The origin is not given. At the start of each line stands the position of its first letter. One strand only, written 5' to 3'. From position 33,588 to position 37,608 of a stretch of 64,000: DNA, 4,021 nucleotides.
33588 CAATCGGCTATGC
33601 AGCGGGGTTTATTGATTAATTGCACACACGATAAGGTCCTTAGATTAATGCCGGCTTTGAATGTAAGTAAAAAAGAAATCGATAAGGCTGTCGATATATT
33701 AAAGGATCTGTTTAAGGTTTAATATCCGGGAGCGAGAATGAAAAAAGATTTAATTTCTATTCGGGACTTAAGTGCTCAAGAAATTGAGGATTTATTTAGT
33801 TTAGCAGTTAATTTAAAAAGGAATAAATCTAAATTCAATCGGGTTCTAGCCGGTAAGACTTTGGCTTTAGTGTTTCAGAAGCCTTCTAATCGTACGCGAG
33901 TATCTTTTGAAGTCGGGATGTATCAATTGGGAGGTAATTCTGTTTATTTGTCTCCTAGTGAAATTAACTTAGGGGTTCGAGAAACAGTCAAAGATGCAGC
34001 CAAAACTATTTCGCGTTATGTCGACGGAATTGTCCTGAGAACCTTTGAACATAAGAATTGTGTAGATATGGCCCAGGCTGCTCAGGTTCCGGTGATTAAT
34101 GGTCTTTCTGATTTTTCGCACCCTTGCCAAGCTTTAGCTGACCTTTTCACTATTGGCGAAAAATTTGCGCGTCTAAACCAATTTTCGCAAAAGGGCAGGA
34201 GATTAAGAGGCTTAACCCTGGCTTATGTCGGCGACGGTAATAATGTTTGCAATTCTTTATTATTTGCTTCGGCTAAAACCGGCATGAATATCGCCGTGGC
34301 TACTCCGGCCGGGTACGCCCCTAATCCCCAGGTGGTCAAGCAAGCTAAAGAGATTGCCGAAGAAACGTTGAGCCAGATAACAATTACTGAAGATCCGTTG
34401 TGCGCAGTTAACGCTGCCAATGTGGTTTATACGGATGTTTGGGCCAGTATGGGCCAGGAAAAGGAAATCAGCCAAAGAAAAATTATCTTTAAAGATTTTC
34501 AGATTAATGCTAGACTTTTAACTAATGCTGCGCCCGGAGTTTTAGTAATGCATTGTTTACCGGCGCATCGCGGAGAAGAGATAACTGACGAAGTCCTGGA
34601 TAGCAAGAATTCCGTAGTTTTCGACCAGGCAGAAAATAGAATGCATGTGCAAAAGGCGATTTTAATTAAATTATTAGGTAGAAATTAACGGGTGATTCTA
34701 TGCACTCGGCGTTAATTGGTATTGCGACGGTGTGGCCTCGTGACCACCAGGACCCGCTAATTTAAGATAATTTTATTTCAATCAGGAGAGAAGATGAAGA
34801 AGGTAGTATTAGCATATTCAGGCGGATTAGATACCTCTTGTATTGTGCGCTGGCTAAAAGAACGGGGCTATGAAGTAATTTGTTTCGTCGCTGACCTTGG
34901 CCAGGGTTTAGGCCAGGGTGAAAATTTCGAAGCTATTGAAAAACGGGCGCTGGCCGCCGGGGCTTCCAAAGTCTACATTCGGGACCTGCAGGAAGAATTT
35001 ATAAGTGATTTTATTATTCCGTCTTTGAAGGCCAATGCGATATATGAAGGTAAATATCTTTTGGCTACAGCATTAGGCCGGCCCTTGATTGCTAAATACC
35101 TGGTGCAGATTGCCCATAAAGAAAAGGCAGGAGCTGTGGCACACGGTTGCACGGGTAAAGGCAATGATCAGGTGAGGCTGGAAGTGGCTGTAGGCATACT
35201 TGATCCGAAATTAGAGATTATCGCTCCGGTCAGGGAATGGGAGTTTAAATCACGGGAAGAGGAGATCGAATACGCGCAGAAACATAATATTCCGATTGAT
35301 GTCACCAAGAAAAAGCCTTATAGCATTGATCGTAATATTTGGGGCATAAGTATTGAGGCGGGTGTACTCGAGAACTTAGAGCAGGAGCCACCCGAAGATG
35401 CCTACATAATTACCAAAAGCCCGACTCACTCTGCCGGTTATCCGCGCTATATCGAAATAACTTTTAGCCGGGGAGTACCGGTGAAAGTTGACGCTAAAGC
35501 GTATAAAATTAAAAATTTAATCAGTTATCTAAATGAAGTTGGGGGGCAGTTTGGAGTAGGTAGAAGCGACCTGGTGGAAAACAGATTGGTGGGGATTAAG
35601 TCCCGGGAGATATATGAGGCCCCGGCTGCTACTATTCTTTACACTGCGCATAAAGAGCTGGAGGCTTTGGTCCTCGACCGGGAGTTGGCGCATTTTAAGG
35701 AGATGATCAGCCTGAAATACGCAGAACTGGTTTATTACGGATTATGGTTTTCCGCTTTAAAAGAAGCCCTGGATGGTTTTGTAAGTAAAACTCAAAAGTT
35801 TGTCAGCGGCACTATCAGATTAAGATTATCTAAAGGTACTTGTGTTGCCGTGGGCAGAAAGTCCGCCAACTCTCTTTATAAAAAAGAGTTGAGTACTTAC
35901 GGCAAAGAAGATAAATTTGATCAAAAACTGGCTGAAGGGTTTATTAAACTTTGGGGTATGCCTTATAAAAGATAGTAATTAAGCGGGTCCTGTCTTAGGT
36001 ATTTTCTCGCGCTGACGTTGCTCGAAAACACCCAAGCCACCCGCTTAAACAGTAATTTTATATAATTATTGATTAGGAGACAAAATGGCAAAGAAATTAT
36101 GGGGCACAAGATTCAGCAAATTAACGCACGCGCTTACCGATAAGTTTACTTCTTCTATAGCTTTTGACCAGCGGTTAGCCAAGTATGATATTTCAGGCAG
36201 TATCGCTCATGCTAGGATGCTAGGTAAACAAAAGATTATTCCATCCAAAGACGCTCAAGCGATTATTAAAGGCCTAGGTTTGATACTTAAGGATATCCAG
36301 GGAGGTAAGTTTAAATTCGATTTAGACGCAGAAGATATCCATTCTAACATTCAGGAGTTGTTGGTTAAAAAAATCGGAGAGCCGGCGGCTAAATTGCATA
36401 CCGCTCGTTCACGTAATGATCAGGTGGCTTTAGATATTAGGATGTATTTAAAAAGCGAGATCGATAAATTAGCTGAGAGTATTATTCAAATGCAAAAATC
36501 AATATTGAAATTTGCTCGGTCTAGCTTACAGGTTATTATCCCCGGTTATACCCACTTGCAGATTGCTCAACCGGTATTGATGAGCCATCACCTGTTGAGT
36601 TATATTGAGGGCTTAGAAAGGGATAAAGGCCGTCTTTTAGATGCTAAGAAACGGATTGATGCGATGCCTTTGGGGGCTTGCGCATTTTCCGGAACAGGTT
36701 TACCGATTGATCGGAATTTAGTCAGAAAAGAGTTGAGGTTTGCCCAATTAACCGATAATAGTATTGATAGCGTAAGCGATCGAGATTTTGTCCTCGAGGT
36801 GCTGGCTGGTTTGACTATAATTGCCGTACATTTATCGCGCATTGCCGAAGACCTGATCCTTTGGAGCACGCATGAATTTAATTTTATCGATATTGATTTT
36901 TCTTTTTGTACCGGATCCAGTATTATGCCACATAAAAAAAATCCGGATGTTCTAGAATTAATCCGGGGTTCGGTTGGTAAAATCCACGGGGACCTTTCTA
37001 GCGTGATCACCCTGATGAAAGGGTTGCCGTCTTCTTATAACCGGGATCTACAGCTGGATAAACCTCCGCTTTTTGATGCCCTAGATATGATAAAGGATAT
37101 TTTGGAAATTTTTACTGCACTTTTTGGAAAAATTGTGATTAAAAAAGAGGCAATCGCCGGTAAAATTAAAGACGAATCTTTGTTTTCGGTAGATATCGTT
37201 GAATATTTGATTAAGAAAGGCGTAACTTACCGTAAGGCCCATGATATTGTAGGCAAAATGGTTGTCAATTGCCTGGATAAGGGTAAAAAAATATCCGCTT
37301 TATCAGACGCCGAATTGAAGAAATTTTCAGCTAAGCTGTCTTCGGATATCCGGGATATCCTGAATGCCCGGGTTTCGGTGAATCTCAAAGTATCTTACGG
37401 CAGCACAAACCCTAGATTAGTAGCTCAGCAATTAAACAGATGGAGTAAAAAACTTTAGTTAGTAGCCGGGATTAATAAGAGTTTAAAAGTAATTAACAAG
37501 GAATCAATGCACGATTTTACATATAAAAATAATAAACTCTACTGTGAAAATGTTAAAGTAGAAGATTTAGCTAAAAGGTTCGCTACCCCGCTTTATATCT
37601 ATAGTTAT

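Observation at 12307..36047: Family of ~70-nt imperfect palindromic intergenic repeats (4 copies, both orientations)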

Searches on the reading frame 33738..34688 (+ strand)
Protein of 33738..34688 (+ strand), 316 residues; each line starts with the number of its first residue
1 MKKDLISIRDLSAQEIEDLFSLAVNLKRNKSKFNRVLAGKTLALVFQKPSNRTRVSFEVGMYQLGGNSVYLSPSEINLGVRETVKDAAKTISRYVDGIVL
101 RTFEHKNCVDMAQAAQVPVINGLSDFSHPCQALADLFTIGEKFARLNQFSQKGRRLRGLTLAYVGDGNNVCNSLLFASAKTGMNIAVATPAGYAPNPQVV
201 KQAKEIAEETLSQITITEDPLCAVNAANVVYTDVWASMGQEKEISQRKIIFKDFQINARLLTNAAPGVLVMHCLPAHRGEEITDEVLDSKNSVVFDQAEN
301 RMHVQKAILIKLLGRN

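Call 15: search_protein_families(library=ncbifam, proteins=[window:33738-34688:+])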
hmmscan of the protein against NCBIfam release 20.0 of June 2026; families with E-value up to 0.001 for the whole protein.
window:33738-34688:+ (316 aa): 16 families
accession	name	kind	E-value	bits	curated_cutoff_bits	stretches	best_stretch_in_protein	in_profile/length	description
NF001986.0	PRK00779.1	subfamily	1.1e-124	415.6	306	1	2-314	5-305/307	ornithine carbamoyltransferase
TIGR00658.1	orni_carb_tr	equivalog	1e-123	412.4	280.85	1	3-313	1-303/304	ornithine carbamoyltransferase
NF011380.0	PRK14805.1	equivalog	2.3e-104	348.7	421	1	3-314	2-301/302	ornithine carbamoyltransferase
TIGR04384.1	putr_carbamoyl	exception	8.2e-95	317.7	500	1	4-313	1-307/330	putrescine carbamoyltransferase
NF003286.0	PRK04284.1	subfamily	1.1e-75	254.9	515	2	3-279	7-279/332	ornithine carbamoyltransferase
NF009213.0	PRK12562.1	subfamily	2.7e-66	224.2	559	1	2-314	6-333/334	ornithine carbamoyltransferase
NF002470.0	PRK01713.1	equivalog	2.3e-61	208.1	545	2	3-279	8-280/334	ornithine carbamoyltransferase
NF011379.0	PRK14804.1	equivalog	2.7e-60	204.1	373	1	3-313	7-309/311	ornithine carbamoyltransferase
NF003384.0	PRK04523.1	equivalog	1.4e-56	192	288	1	3-314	4-334/336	N-acetylornithine carbamoyltransferase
NF002032.1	PRK00856.1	equivalog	1.5e-46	159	263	1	3-312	1-296/297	aspartate carbamoyltransferase catalytic subunit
TIGR00670.1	asp_carb_tr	equivalog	3.5e-45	154.4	236.95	1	3-313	1-303/304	aspartate carbamoyltransferase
NF008853.0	PRK11891.1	equivalog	6.1e-33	114.1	560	1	2-314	88-399/430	aspartate carbamoyltransferase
NF006046.0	PRK08192.1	equivalog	8.9e-30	104.1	512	1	4-314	8-318/339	aspartate carbamoyltransferase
NF005538.0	PRK07200.1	equivalog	3.8e-20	72.3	453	1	2-238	21-275/396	knotted carbamoyltransferase YgeW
TIGR03316.1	ygeW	equivalog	1.9e-19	69.9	500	1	3-238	19-272/391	knotted carbamoyltransferase YgeW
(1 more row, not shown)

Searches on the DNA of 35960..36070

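Call 31: search_rna_families(source=window, start=35960, end=36070, threshold=evalue, max_evalue=10, show_alignments=3)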
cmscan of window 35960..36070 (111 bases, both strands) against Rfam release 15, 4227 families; matches with E-value up to 10: 2.
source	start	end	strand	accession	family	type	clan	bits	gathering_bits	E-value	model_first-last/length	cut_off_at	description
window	35976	36052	-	RF03181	mir-2755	Gene; miRNA;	-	13.9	76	0.97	1-74/74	no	mir-2755 microRNA precursor family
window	35981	36070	+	RF00092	SNORA63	Gene; snRNA; snoRNA; HACA-box;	-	11.6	90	8.5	1-81/130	3'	Small nucleolar RNA SNORA63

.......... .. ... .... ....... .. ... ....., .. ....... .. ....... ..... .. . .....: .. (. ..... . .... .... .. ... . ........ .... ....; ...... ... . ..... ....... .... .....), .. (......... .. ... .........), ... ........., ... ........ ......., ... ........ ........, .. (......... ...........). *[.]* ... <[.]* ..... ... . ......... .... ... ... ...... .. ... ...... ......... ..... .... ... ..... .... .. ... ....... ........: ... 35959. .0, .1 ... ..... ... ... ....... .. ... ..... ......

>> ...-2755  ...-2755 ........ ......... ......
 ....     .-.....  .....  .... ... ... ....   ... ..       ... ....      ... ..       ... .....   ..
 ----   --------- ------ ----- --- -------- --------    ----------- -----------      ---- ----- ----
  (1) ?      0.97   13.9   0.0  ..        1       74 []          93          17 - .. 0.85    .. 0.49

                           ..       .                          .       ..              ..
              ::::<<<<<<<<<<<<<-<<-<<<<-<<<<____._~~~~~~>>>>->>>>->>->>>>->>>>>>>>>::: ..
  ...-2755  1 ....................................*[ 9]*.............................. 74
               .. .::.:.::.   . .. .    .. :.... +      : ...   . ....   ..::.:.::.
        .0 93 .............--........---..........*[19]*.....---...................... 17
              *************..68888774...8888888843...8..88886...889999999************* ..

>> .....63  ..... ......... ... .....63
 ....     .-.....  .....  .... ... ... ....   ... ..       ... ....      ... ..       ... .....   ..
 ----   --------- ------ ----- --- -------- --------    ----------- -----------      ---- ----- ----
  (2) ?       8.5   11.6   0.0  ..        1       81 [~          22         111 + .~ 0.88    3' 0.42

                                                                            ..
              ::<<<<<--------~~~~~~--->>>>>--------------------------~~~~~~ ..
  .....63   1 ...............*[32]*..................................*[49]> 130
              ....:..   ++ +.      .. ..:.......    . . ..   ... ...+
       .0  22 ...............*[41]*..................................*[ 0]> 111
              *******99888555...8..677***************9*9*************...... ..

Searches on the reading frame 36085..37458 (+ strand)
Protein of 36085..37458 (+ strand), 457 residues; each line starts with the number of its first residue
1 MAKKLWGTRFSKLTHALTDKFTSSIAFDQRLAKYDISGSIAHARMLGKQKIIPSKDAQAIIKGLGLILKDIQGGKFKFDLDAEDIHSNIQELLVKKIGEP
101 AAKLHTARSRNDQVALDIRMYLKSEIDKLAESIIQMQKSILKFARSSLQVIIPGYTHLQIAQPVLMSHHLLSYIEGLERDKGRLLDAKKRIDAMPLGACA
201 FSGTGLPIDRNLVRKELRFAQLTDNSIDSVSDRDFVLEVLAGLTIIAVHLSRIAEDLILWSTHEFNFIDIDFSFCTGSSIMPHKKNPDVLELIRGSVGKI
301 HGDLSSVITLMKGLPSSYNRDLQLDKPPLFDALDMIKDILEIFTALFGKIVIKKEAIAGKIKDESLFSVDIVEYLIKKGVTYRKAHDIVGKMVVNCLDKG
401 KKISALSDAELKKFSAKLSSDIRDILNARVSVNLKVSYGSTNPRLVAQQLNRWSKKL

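Call 15: search_protein_families(library=ncbifam, proteins=[window:36085-37458:+])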
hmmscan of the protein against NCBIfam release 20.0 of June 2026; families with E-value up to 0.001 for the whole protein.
window:36085-37458:+ (457 aa): 17 families
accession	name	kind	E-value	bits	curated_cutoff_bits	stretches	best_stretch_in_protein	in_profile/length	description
TIGR00838.1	argH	equivalog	1.4e-163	545.2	279.5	1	5-453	1-450/455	argininosuccinate lyase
NF008964.0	PRK12308.1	equivalog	1.8e-127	426.3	657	1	5-456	3-455/624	argininosuccinate lyase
NF002563.0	PRK02186.1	subfamily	2.1e-61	208.3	625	1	26-424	430-832/890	argininosuccinate lyase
NF052535.1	CoM_syn_XcbC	exception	1.2e-54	185.9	575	1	22-453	26-461/495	2-phosphosulfolactate phosphatase XcbC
NF005218.0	PRK06705.1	equivalog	3.1e-45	154.9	883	1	40-411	46-419/502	argininosuccinate lyase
NF005000.0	PRK06389.1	equivalog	1.1e-44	153.2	388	1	23-427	23-418/434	argininosuccinate lyase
NF008909.0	PRK12273.1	subfamily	2.6e-21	76.1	510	1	99-389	132-427/474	aspartate ammonia-lyase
TIGR00928.1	purB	equivalog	1.4e-20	73.5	326.2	1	93-398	80-390/436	adenylosuccinate lyase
TIGR00839.1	aspA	equivalog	3.2e-19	69.2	681.2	1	99-392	127-424/468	aspartate ammonia-lyase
TIGR02426.1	protocat_pcaB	equivalog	5e-18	65.1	355.75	1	48-300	37-288/338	3-carboxy-cis,cis-muconate cycloisomerase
NF011092.0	PRK14515.1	subfamily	2.6e-16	59.5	876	1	57-305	84-351/479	aspartate ammonia-lyase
NF004631.0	PRK05975.1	equivalog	3.9e-16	59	371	1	41-291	39-286/352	3-carboxy-cis,cis-muconate cycloisomerase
NF006500.1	PRK08937.2-4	subfamily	2.9e-15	56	626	1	115-400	112-400/448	adenylosuccinate lyase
NF006554.0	PRK09053.1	equivalog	3.7e-13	49.1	595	1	111-302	110-303/453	3-carboxy-cis,cis-muconate cycloisomerase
TIGR00979.1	fumC_II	equivalog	2.4e-12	46.4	664.75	1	96-373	123-407/458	class II fumarate hydratase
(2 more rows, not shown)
